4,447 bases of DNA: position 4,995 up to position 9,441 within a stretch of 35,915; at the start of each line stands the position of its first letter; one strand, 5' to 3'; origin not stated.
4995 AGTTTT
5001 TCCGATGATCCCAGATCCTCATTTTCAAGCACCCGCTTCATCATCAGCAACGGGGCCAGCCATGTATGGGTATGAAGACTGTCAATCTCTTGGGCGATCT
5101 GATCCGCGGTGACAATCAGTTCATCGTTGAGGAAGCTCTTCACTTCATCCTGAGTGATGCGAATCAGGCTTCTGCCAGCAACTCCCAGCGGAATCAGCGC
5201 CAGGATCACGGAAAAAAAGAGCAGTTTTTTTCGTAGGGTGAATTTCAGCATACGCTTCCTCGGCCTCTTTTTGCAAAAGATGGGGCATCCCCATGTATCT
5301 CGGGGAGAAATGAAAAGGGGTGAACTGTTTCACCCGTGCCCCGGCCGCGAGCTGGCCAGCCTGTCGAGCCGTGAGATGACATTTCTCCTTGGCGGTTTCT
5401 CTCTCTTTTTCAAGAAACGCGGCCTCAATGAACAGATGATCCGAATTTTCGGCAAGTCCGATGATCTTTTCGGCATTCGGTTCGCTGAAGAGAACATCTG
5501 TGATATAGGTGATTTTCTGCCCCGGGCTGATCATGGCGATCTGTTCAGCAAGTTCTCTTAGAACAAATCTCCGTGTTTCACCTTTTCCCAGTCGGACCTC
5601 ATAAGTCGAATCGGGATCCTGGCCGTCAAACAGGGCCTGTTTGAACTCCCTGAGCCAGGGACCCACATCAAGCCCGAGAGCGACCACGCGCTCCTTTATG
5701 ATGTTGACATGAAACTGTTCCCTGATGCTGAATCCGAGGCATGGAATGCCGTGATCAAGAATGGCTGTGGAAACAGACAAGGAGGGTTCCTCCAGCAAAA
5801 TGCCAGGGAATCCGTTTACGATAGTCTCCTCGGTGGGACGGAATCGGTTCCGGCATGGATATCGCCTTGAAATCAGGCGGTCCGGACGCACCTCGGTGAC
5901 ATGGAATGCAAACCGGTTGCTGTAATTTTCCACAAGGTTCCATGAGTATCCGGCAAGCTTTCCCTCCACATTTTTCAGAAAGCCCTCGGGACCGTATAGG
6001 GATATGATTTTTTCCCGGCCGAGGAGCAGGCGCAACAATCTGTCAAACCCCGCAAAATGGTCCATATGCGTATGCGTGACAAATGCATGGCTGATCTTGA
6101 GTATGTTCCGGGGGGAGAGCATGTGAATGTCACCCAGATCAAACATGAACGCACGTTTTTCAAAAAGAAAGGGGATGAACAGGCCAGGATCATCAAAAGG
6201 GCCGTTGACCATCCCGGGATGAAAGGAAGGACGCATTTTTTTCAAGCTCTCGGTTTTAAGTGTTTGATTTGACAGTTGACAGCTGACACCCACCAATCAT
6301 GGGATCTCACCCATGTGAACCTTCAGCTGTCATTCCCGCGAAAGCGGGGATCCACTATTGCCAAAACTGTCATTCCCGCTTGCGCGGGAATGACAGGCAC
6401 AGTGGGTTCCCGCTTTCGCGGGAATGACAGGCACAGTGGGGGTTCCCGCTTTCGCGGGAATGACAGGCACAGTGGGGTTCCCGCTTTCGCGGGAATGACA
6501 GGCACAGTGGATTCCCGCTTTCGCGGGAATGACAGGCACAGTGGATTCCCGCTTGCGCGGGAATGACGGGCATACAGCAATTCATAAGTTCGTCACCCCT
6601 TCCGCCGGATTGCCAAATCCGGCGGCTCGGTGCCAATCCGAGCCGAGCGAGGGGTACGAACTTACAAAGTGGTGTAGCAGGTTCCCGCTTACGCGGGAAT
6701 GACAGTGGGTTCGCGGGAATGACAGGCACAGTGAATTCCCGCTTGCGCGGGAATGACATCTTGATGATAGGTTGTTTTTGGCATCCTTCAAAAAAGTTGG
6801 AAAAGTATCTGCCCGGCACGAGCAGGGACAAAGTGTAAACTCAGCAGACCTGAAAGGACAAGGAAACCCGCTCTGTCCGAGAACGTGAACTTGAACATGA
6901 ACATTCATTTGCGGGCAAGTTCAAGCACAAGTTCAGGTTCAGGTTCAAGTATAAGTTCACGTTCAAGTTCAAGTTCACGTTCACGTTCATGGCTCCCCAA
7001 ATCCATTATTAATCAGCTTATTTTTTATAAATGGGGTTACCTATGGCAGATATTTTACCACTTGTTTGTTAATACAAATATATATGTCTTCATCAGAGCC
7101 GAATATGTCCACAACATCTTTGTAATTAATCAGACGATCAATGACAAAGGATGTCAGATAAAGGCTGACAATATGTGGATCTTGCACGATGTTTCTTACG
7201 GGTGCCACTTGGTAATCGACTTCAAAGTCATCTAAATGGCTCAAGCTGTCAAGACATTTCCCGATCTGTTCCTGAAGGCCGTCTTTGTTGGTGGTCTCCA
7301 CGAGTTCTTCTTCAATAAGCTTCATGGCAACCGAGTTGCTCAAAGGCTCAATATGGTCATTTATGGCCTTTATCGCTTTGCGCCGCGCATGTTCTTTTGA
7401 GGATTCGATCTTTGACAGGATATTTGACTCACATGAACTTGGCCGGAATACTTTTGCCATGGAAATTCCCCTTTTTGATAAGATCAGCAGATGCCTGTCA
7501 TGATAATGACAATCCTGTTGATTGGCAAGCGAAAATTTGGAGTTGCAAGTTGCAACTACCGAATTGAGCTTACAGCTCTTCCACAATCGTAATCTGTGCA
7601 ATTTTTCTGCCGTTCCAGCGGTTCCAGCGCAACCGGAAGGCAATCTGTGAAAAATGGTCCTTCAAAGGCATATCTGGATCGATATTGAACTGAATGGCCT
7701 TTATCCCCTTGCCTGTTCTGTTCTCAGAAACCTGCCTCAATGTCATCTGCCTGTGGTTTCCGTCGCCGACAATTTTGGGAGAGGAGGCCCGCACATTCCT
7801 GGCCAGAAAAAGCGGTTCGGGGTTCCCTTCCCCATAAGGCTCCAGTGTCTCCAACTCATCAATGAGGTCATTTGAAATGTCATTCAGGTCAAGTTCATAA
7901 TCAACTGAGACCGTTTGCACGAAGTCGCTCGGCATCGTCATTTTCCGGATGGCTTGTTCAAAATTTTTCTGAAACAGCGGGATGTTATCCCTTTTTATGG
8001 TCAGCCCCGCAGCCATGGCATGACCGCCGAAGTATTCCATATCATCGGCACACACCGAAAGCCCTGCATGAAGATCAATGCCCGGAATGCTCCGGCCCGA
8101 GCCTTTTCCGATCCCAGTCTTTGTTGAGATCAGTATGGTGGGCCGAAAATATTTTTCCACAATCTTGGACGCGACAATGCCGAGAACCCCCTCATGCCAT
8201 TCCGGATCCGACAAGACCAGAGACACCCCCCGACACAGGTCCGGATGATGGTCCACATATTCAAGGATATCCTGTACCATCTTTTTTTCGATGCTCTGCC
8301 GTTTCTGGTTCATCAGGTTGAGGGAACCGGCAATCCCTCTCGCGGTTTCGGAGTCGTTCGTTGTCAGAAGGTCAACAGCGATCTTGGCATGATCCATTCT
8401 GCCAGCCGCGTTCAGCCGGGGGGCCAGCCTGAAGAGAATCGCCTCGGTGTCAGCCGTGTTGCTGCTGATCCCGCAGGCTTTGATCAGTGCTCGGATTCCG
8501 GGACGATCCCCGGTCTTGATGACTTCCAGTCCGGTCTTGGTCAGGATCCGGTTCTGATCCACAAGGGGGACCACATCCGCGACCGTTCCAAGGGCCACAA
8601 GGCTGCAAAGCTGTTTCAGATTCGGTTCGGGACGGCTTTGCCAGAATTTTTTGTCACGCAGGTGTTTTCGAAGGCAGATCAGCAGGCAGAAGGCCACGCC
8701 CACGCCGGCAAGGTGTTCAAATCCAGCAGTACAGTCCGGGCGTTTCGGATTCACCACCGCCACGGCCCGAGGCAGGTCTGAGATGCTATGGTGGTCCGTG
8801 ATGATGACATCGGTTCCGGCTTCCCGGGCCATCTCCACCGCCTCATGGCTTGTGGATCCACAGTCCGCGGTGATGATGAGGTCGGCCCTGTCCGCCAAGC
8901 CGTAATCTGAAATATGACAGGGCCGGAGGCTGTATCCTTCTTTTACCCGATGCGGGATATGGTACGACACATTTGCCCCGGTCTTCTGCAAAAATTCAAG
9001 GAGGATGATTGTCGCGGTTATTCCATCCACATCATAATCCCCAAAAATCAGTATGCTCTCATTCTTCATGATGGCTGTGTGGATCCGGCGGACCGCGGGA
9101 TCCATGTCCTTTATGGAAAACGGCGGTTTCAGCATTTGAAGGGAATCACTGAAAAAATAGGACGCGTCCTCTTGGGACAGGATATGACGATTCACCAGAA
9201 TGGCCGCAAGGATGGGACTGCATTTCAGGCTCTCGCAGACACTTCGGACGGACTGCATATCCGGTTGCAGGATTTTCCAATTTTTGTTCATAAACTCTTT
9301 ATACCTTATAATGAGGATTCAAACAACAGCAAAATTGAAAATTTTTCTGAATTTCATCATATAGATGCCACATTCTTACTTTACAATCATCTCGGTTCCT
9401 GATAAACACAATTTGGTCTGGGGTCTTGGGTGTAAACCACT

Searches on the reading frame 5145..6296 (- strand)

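Call 35: search_protein_families(library=pfam, proteins=[window:5145-6296:-], max_evalue=0.00001)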
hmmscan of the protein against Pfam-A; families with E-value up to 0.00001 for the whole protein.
window:5145-6296:- (383 aa): 1 family
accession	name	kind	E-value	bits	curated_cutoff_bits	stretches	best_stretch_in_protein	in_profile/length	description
PF12706.13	Lactamase_B_2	-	1.1e-12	48.4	27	0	257-330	132-200/200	Beta-lactamase superfamily domain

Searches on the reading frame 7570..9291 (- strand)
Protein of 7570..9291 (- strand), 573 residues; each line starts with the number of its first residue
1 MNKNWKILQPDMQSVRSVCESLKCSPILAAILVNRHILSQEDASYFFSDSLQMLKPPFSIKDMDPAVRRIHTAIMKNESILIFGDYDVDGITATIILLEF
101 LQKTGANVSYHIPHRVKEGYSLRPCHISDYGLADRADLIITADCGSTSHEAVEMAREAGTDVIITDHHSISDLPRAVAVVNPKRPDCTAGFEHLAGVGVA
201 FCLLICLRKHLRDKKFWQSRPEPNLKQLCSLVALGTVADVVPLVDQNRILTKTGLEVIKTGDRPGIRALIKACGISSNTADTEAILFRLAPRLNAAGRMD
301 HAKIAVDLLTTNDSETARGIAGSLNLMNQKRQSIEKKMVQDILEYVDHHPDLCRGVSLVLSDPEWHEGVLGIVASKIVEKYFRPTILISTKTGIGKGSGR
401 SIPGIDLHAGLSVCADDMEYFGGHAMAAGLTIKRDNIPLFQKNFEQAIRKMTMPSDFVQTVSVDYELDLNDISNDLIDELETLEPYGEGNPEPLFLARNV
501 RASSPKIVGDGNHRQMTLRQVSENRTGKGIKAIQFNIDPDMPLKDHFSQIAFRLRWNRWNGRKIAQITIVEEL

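Call 35: search_protein_families(library=pfam, proteins=[window:7570-9291:-], max_evalue=0.00001)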
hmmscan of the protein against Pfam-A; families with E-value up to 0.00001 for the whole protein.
window:7570-9291:- (573 aa): 3 families
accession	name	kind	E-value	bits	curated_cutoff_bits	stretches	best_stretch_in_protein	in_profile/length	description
PF01368.27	DHH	-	2.5e-28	99.3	28.1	1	80-236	2-125/125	DHH family, N-terminal domain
PF17768.7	RecJ_OB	-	9.2e-26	90.5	27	1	463-570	1-106/107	RecJ OB domain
PF02272.25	DHHA1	-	1.9e-13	51.2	25.9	1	360-449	7-101/102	DHHA1 domain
